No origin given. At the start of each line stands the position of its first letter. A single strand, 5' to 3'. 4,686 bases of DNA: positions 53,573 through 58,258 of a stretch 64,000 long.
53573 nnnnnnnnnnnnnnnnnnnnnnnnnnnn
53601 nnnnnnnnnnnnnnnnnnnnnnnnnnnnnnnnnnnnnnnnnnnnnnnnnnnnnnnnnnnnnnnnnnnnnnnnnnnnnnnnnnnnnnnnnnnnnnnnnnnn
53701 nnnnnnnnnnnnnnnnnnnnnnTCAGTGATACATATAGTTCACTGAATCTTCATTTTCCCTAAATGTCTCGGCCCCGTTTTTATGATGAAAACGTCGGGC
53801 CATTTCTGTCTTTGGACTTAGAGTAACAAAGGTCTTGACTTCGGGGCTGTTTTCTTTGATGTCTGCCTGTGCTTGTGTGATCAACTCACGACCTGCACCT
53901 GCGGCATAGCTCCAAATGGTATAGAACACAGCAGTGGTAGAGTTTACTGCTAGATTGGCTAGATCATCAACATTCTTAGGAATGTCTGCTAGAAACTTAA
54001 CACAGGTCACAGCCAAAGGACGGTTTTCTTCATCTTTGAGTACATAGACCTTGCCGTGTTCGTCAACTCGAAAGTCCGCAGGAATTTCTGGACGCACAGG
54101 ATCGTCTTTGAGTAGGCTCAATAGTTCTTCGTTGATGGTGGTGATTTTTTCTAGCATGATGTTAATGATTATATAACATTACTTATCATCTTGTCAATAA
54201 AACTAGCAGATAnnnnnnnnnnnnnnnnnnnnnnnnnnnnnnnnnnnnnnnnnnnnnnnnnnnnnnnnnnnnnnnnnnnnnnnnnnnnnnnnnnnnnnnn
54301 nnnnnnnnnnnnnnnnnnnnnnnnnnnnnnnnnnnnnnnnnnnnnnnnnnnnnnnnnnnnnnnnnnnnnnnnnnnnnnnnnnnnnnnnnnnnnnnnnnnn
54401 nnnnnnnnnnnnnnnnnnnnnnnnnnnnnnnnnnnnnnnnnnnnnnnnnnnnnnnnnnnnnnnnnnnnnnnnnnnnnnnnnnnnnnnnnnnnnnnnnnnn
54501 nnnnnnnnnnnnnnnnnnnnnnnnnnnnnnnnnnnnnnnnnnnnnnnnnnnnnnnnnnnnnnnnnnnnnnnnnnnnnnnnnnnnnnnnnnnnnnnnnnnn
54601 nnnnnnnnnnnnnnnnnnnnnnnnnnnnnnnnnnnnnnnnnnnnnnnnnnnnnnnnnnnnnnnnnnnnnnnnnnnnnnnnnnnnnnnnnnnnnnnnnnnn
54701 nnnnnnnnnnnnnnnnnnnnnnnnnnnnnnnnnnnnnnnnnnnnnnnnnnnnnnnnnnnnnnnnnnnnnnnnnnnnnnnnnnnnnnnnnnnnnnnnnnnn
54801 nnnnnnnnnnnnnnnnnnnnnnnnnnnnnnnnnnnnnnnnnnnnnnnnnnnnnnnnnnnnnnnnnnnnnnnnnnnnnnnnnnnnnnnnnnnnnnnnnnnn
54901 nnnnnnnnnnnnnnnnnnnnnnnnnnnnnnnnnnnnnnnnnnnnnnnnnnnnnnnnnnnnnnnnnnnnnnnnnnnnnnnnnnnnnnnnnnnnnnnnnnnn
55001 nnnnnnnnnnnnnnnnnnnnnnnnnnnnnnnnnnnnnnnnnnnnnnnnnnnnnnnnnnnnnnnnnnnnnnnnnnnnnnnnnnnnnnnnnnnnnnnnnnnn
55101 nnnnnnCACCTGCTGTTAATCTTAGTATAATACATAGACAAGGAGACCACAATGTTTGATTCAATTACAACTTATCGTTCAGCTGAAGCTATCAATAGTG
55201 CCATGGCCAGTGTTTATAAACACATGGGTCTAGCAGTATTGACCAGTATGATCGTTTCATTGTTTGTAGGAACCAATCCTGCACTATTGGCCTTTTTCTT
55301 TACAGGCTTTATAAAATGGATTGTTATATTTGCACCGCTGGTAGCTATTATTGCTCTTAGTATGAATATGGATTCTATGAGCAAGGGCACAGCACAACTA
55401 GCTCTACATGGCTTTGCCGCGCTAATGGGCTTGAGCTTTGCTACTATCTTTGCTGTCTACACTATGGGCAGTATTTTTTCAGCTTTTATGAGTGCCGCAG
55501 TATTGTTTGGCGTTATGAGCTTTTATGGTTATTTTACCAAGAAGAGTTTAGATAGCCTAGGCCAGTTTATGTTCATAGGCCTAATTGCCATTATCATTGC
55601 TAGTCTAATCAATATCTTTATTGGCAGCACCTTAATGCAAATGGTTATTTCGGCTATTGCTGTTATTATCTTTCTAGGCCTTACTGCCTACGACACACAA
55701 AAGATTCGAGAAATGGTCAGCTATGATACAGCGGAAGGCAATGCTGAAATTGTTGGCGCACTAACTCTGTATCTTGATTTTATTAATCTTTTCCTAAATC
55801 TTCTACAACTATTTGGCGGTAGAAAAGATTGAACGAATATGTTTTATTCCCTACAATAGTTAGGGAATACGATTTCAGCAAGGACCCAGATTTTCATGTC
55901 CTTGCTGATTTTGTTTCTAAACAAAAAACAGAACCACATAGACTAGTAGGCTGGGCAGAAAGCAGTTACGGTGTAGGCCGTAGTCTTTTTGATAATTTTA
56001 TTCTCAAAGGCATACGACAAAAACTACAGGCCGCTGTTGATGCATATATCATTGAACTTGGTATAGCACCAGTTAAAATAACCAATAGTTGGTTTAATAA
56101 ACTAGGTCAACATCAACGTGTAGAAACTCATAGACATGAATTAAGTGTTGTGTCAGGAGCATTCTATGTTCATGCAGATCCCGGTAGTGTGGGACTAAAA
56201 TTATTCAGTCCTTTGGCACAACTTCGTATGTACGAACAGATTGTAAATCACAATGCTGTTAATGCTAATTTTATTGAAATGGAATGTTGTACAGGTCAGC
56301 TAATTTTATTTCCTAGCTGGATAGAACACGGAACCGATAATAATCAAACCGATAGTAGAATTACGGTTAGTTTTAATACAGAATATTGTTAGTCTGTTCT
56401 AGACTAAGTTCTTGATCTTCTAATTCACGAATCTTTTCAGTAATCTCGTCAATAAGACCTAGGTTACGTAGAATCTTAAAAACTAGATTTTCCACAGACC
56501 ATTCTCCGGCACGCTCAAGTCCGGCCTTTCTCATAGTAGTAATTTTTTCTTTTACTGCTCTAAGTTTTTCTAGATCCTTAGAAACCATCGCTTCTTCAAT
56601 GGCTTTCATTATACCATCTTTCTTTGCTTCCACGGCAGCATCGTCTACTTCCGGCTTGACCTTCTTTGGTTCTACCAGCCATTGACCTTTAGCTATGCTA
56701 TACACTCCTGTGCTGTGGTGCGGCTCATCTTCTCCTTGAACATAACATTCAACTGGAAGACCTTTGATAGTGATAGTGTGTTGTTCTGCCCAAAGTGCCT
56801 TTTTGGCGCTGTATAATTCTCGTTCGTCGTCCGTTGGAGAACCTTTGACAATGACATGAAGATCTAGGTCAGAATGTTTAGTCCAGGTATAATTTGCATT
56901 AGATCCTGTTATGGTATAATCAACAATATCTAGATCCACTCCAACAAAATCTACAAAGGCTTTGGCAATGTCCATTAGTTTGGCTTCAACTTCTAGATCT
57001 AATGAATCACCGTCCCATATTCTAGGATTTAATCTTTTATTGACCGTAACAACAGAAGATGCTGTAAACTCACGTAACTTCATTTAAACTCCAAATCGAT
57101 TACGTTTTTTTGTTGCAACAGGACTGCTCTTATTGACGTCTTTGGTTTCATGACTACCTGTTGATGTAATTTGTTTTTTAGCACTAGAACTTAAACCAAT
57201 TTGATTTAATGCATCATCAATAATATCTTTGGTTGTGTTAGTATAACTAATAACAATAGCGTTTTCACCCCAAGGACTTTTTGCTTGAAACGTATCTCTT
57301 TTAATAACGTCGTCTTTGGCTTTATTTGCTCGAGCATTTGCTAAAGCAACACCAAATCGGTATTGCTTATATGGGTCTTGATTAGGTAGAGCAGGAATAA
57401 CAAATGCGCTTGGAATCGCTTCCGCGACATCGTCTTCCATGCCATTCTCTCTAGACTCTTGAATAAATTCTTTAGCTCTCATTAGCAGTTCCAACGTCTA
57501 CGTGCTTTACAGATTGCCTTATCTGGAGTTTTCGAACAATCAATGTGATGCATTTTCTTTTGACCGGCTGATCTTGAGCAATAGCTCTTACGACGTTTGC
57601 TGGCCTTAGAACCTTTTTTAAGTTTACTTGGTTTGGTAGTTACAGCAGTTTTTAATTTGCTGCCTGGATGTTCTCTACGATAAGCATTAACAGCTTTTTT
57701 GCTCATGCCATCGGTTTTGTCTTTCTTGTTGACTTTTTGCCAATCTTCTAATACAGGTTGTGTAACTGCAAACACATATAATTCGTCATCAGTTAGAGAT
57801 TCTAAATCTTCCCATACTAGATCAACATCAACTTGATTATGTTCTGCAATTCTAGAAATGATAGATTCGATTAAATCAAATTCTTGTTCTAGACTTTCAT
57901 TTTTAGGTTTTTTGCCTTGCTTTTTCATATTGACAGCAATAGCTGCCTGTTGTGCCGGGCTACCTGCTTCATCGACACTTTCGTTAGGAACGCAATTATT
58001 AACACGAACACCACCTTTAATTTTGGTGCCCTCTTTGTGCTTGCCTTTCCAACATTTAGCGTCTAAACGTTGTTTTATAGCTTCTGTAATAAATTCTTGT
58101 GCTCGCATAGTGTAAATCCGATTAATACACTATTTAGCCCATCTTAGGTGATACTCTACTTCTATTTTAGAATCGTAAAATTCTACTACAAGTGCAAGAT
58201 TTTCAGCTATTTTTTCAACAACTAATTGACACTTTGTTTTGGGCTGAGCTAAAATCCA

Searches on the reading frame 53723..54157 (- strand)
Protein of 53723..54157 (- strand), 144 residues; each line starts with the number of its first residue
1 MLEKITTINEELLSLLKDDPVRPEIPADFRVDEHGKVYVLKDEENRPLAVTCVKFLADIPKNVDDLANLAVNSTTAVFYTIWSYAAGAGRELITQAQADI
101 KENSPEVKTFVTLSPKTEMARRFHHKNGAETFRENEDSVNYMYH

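Call 71: search_protein_families(library=pfam, proteins=[window:53723-54157:-], max_evalue=0.001)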
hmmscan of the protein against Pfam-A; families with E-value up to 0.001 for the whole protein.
window:53723-54157:- (144 aa): 1 family
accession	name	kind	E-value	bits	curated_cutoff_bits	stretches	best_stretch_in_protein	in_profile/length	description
PF05292.17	MCD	-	2e-07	31.3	23.2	1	44-135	54-156/253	Malonyl-CoA decarboxylase C-terminal domain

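Call 82: search_solved_structures(query=window:53723-54157:-, max_evalue=1, show_alignments=1)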
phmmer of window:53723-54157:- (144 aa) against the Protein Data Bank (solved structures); distinct sequences matched with E-value up to 1: 7.
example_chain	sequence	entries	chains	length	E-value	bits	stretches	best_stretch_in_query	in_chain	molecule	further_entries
4ksa_A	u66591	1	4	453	0.00098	22.7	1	70-122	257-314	Malonyl-CoA decarboxylase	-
4ksf_A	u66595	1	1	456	0.014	19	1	70-121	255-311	Malonyl-CoA decarboxylase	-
5m2o_A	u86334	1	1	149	0.13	15.9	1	35-77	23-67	Putative cellulosomal scaffoldin protein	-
5aoz_A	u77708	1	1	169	0.17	15.5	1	35-77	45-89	PUTATIVE CELLULOSOMAL SCAFFOLDIN PROTEIN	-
8vjl_B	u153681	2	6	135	0.57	13.8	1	30-125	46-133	RNA polymerase sigma factor | RNA polymerase sigma-K factor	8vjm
6iyi_A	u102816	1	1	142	0.95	13.1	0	79-129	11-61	Alpha chain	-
1op4_A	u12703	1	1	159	1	13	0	25-71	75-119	Neural-cadherin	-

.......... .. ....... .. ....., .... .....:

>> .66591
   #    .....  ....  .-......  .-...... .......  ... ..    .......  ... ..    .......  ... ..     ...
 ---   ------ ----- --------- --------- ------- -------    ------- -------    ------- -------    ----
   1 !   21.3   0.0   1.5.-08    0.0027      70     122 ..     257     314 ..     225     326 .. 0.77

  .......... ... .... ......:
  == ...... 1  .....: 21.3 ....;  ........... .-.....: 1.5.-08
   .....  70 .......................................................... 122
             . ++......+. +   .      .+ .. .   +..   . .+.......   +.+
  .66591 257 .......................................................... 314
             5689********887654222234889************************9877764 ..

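Call 91: search_protein_families(library=ncbifam, proteins=[window:53723-54157:-], max_evalue=0.00001)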
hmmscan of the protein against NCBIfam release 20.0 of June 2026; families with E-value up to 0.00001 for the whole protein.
window:53723-54157:- (144 aa): 0 families

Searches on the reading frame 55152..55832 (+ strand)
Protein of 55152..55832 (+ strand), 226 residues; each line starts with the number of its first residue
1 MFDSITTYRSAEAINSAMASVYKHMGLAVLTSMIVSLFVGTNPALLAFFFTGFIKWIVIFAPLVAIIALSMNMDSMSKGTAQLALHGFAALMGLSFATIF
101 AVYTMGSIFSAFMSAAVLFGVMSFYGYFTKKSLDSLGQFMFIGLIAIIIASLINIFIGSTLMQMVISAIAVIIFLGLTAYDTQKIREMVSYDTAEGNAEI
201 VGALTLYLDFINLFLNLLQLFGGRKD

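Call 35: search_protein_families(library=pfam, proteins=[window:55152-55832:+], max_evalue=0.001)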
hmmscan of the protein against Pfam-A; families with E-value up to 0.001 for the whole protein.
window:55152-55832:+ (226 aa): 1 family
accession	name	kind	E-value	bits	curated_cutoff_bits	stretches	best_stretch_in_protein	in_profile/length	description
PF01027.25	Bax1-I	-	6.4e-52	176.8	34.1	1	16-221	2-207/207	Inhibitor of apoptosis-promoting Bax1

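Call 91: search_protein_families(library=ncbifam, proteins=[window:55152-55832:+], max_evalue=0.00001)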
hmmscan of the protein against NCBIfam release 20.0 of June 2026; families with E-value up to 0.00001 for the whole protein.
window:55152-55832:+ (226 aa): 1 family
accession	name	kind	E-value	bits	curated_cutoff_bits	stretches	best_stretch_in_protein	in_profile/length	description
NF045951.1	MAG0110_fam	subfamily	2.8e-09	36.6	98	1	24-222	25-236/237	MAG0110 family membrane protein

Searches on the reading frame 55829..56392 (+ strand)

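Call 35: search_protein_families(library=pfam, proteins=[window:55829-56392:+], max_evalue=0.001)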
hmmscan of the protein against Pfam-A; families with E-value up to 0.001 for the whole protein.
window:55829-56392:+ (187 aa): 1 family
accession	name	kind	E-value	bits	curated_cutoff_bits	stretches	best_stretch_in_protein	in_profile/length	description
PF13759.12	2OG-FeII_Oxy_5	-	1.8e-20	73.6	27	1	86-183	1-101/101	Putative 2OG-Fe(II) oxygenase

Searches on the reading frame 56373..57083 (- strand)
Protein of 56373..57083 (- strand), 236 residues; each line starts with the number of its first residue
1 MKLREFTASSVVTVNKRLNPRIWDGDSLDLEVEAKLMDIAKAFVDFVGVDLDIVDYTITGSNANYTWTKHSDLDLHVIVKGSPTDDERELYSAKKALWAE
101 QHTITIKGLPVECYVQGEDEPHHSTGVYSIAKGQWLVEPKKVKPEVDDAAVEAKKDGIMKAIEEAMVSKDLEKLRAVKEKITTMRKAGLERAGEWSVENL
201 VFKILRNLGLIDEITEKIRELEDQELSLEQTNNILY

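Call 35: search_protein_families(library=pfam, proteins=[window:56373-57083:-], max_evalue=0.001)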
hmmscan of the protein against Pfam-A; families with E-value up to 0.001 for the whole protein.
window:56373-57083:- (236 aa): 1 family
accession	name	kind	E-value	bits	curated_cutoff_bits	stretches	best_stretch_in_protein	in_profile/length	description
PF01909.29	NTP_transf_2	-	5.8e-05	23.9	21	1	41-94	6-56/93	Nucleotidyltransferase domain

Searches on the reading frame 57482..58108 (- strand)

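Call 35: search_protein_families(library=pfam, proteins=[window:57482-58108:-], max_evalue=0.001)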
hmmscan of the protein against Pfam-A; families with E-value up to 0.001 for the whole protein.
window:57482-58108:- (208 aa): 1 family
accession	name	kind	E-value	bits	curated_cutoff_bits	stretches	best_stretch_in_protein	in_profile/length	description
PF19846.4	DUF6321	-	2.3e-09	38.2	28.5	1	129-206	2-72/72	Domain of unknown function (DUF6321)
